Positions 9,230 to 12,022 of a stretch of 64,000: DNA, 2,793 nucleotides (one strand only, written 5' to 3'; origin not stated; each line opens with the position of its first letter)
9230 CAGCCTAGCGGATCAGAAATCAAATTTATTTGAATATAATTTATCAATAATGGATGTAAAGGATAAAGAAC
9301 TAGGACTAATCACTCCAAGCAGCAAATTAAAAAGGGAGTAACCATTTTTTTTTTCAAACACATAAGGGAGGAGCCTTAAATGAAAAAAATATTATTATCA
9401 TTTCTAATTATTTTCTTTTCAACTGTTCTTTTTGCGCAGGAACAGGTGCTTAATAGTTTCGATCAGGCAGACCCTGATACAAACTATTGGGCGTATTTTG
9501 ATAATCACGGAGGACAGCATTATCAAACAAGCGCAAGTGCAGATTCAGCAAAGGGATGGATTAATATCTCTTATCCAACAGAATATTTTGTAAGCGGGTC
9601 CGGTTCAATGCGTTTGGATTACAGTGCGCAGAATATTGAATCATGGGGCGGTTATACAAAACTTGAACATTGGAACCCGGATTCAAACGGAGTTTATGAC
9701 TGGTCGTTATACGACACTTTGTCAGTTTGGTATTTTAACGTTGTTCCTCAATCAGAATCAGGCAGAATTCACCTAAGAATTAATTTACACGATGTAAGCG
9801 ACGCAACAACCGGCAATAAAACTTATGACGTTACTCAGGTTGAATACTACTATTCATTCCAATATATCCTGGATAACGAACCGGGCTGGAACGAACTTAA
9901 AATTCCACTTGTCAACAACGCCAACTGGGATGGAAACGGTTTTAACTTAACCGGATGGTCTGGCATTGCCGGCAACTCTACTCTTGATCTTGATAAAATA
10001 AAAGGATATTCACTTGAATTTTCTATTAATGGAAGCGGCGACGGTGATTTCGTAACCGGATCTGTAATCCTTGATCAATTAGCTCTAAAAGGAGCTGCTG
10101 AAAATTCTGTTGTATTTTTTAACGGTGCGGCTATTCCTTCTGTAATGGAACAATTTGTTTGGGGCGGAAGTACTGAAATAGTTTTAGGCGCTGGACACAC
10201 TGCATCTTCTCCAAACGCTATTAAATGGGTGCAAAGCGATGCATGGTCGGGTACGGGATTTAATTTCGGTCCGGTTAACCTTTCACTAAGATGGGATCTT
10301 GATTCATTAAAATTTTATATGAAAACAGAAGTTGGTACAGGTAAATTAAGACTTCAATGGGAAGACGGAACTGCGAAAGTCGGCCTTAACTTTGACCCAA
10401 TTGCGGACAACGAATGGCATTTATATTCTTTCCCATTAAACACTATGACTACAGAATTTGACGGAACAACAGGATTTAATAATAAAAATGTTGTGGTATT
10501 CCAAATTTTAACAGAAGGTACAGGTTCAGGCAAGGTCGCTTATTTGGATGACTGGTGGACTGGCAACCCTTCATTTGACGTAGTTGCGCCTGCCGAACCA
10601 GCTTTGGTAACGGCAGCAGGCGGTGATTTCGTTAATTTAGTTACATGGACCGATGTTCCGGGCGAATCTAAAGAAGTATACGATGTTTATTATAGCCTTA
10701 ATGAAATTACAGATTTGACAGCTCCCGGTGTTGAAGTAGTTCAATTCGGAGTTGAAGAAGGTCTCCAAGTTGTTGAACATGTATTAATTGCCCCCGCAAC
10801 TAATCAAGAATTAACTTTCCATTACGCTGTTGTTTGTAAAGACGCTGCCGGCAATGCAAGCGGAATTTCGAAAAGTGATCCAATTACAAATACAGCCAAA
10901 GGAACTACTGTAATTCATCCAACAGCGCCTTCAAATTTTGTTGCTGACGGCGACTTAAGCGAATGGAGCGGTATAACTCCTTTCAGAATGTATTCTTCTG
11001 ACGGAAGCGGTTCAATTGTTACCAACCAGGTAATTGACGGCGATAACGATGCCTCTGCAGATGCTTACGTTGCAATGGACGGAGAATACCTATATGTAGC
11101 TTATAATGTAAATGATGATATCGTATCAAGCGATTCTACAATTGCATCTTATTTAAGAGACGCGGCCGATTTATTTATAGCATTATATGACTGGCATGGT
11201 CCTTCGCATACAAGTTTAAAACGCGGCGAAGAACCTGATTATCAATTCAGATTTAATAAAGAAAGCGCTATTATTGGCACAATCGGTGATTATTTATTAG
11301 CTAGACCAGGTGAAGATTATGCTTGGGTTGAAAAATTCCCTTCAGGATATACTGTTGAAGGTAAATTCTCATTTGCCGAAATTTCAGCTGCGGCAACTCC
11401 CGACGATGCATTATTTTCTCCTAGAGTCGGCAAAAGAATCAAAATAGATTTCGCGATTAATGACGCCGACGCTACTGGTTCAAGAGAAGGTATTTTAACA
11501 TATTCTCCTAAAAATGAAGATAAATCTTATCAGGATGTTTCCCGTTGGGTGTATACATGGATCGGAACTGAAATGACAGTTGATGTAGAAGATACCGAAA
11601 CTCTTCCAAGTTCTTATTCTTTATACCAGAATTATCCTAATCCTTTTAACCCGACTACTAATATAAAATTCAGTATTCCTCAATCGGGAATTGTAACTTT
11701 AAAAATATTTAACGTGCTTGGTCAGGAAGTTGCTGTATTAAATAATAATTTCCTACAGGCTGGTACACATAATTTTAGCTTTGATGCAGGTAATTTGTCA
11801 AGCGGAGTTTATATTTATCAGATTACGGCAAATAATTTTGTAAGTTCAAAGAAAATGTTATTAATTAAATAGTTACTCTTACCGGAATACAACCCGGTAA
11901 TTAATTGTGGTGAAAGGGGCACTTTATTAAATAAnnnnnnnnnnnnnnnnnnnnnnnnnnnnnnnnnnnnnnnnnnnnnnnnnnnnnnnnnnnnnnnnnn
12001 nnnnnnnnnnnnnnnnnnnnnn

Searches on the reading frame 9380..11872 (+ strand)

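Call 71: search_protein_families(library=pfam, proteins=[window:9380-11872:+], max_evalue=0.00001)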
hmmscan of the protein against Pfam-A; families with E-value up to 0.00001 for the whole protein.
window:9380-11872:+ (830 aa): 2 families
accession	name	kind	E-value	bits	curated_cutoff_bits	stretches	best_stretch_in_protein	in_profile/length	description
PF06452.16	CBM9_1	-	1.1e-14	55.2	23.4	1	546-723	15-177/185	Carbohydrate family 9 binding domain-like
PF18962.6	Por_Secre_tail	-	1.3e-11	45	27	1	752-826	2-73/75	Secretion system C-terminal sorting domain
